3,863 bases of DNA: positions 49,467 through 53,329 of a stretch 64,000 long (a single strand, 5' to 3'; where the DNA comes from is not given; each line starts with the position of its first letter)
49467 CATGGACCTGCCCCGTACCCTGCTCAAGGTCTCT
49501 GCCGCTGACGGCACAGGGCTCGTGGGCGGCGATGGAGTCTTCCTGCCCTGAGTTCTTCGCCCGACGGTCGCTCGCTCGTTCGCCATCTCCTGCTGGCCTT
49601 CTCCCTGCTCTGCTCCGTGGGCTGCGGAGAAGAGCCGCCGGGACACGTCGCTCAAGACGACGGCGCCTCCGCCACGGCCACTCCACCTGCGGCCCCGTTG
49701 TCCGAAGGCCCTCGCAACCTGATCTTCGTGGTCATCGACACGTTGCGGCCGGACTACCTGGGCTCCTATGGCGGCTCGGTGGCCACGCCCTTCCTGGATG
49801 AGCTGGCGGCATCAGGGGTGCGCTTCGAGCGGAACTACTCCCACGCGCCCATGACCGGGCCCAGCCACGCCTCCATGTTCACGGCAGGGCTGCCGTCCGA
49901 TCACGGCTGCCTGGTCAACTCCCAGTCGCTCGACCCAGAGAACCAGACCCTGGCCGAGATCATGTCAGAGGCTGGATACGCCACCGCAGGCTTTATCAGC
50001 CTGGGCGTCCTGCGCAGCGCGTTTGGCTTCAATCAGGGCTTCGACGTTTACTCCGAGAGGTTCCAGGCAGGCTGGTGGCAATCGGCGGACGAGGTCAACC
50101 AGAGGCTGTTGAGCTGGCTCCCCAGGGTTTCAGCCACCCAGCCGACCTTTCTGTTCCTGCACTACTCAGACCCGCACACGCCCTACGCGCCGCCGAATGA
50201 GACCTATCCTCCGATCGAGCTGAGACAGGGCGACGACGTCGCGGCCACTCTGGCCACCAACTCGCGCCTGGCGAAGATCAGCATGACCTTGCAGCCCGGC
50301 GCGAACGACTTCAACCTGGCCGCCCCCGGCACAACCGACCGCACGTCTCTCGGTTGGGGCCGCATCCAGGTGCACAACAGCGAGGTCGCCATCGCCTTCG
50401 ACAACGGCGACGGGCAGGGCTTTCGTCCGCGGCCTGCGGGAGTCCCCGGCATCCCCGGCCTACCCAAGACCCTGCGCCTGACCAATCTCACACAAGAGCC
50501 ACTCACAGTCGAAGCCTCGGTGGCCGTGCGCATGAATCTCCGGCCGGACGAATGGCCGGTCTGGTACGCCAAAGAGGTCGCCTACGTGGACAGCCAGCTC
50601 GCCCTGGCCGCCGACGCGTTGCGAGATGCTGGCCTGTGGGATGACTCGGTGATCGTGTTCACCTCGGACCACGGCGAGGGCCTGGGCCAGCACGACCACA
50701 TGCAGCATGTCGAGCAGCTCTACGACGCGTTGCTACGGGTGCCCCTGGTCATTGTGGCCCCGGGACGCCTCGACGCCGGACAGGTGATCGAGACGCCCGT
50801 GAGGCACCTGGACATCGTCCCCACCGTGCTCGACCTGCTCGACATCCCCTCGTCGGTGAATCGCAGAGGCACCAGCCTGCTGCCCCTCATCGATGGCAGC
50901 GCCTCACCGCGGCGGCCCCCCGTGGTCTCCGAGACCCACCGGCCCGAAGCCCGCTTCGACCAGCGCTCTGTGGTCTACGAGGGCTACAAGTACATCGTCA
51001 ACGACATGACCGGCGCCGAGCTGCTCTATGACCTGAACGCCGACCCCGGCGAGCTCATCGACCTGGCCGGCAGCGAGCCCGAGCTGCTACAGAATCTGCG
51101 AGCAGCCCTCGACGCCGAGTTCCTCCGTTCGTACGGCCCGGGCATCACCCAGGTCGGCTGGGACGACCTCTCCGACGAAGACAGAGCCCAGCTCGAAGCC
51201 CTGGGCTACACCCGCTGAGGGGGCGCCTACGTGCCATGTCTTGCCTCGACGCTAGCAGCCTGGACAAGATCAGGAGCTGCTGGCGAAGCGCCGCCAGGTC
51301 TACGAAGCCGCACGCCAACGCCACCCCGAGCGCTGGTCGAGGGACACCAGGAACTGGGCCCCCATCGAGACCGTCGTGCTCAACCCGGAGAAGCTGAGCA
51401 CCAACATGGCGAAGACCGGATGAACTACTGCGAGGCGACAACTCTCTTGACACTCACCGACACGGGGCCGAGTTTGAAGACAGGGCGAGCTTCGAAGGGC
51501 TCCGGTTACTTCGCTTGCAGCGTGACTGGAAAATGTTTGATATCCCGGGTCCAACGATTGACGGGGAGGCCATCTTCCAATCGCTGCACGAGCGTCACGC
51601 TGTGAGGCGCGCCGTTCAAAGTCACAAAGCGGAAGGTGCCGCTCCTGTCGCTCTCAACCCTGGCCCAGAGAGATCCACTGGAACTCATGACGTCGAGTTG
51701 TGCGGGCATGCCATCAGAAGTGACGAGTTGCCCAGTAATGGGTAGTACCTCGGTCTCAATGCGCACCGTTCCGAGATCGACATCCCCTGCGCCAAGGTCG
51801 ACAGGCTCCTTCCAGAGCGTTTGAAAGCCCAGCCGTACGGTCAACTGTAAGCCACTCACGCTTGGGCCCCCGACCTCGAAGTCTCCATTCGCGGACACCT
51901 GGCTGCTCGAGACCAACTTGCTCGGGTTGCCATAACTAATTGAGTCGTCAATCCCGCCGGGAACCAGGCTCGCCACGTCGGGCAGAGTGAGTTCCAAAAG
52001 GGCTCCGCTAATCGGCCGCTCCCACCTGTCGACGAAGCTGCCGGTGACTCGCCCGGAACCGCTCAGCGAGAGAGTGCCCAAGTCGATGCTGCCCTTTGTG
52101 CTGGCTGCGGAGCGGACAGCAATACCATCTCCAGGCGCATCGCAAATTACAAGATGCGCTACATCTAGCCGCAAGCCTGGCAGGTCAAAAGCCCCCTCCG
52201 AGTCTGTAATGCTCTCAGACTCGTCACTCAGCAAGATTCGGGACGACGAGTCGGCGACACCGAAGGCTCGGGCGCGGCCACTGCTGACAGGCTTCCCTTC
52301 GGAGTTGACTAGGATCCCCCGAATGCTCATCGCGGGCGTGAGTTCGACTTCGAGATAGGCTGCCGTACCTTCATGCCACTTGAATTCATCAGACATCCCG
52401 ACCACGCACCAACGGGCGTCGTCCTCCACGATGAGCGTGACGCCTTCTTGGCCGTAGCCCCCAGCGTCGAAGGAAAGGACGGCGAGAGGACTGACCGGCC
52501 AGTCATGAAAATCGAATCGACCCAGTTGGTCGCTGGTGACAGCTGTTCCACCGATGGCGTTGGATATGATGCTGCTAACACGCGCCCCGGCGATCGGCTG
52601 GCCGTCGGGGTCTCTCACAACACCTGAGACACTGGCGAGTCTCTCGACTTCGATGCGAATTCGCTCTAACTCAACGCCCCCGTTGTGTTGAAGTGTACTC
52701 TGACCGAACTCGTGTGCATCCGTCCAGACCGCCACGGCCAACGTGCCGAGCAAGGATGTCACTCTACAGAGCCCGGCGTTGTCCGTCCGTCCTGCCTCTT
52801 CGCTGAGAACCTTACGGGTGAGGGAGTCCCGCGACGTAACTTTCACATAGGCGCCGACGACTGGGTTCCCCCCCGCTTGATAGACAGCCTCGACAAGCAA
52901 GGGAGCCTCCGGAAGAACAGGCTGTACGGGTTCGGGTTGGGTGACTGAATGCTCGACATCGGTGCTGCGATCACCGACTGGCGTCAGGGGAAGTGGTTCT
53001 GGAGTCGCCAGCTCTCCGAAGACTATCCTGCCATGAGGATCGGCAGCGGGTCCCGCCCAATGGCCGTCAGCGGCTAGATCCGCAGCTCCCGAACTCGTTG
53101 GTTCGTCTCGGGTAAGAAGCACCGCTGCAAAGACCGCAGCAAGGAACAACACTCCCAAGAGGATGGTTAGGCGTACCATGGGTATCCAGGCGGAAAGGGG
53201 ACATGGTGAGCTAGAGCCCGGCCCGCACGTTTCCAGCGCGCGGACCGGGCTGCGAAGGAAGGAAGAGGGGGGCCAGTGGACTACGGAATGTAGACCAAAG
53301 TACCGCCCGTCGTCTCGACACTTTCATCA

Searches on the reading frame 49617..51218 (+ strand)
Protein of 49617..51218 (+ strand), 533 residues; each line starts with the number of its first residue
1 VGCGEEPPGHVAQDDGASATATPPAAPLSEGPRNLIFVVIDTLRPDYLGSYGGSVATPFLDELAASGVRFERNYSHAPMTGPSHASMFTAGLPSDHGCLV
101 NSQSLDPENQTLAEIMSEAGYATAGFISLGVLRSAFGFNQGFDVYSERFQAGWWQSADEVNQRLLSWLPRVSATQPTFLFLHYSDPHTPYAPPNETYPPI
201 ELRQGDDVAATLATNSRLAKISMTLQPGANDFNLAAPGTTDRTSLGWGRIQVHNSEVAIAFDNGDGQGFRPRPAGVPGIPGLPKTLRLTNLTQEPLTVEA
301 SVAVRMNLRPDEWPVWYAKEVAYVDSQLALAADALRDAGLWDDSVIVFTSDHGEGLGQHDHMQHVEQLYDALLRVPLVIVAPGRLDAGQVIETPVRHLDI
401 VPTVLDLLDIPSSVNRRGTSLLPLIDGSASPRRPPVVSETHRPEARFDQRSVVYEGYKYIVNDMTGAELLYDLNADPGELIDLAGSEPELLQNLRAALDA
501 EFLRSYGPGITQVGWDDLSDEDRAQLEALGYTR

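Call 68: search_protein_families(library=pfam, proteins=[window:49617-51218:+], max_evalue=0.001)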
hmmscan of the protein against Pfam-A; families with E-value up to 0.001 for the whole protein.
window:49617-51218:+ (533 aa): 3 families
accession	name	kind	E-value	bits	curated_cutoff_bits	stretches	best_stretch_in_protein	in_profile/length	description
PF00884.28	Sulfatase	-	7.8e-48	163.8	25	1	33-410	1-301/301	Sulfatase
PF01663.27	Phosphodiest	-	1.1e-15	58.6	23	1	35-368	1-235/342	Type I phosphodiesterase / nucleotide pyrophosphatase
PF16347.10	SGSH_C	-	8.8e-11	42.6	29.3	1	368-487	11-135/154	N-sulphoglucosamine sulphohydrolase, C-terminal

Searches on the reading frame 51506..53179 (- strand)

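Call 68: search_protein_families(library=pfam, proteins=[window:51506-53179:-], max_evalue=0.001)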
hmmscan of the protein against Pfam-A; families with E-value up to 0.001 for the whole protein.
window:51506-53179:- (557 aa): 4 families
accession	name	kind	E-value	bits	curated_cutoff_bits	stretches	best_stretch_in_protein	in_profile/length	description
PF13620.12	CarboxypepD_reg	-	1.7e-18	67.2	32.3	1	183-248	1-65/82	Carboxypeptidase regulatory-like domain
PF15976.11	CooC_C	-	2.3e-06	28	29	0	175-224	10-53/93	CS1-pili formation C-terminal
PF07210.18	DUF1416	-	8.5e-06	26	23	0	472-525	14-68/97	Protein of unknown function (DUF1416)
PF02369.22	Big_1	-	1.4e-05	25.5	34.9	0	99-141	25-65/93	Bacterial Ig-like domain (group 1)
